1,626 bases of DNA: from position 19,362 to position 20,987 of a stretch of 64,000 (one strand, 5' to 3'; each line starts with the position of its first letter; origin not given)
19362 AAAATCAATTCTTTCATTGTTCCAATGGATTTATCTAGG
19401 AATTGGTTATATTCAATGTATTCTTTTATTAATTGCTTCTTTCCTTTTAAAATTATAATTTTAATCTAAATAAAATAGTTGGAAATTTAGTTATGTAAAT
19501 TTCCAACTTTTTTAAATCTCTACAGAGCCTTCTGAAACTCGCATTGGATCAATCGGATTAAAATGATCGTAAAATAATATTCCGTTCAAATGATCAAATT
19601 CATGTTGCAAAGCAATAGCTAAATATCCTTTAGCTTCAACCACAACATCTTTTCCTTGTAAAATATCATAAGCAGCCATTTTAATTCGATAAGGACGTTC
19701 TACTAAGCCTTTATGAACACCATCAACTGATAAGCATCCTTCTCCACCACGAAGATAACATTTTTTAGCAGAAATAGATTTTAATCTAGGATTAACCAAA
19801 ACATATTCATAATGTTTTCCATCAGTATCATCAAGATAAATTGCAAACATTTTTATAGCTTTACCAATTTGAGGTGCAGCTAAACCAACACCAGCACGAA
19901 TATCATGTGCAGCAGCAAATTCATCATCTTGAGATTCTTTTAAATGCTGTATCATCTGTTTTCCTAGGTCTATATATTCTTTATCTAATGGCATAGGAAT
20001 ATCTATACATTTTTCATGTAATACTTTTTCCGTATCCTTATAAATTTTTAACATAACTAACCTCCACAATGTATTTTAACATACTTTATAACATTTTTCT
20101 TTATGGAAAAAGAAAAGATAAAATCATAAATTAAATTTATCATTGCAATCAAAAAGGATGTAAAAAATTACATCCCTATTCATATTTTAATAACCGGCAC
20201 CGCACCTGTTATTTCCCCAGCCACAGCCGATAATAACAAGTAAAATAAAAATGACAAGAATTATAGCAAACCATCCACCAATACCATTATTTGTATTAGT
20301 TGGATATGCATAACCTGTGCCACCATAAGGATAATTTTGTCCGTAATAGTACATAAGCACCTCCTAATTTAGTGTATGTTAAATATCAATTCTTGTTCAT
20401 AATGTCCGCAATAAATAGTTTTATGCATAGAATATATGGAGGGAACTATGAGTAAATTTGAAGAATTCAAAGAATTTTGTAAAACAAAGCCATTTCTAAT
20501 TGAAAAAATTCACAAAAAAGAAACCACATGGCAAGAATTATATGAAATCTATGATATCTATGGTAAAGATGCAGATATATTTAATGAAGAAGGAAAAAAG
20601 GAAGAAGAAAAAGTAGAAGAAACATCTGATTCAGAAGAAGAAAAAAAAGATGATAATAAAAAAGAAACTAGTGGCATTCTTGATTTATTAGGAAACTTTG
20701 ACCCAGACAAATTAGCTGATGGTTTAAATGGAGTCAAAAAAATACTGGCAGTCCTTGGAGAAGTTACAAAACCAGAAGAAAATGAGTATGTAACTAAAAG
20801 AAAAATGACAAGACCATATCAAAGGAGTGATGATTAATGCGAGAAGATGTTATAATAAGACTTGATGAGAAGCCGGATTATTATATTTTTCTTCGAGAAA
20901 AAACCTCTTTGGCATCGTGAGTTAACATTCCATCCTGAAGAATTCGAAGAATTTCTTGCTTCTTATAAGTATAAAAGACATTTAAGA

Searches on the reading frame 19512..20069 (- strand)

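Call 53: search_protein_families(library=pfam, proteins=[window:19512-20069:-])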
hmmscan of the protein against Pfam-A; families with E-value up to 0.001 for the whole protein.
window:19512-20069:- (185 aa): 1 family
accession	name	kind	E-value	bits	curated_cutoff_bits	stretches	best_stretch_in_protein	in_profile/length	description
PF01327.26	Pep_deformylase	-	4.9e-42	143.6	22.8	1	6-174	1-154/156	Polypeptide deformylase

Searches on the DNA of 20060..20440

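Call 52: search_rna_families(source=window, start=20060, end=20440, threshold=evalue, max_evalue=1)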
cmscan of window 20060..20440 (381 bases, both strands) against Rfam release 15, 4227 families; matches with E-value up to 1: 2.
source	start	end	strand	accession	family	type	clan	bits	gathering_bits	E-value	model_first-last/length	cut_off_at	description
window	20202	20243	-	RF03755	mir-4005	Gene; miRNA;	-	17.2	80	0.72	1-54/54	no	mir-4005 microRNA precursor family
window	20323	20401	-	RF01501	Afu_199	Gene; snRNA; snoRNA; CD-box;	-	17.2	45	0.96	1-77/77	no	A. fimigatus snoRNA Afu_199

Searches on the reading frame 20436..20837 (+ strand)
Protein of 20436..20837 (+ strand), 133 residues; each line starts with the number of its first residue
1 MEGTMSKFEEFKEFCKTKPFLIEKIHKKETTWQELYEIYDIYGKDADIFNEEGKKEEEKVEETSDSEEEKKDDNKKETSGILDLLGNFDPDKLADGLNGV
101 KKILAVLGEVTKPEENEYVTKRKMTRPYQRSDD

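Call 53: search_protein_families(library=pfam, proteins=[window:20436-20837:+])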
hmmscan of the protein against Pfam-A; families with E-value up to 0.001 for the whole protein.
window:20436-20837:+ (133 aa): 1 family
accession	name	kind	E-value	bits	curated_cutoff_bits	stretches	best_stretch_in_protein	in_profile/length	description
PF14071.11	YlbD_coat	-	2.3e-17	63.8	27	1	9-112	1-103/126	Putative coat protein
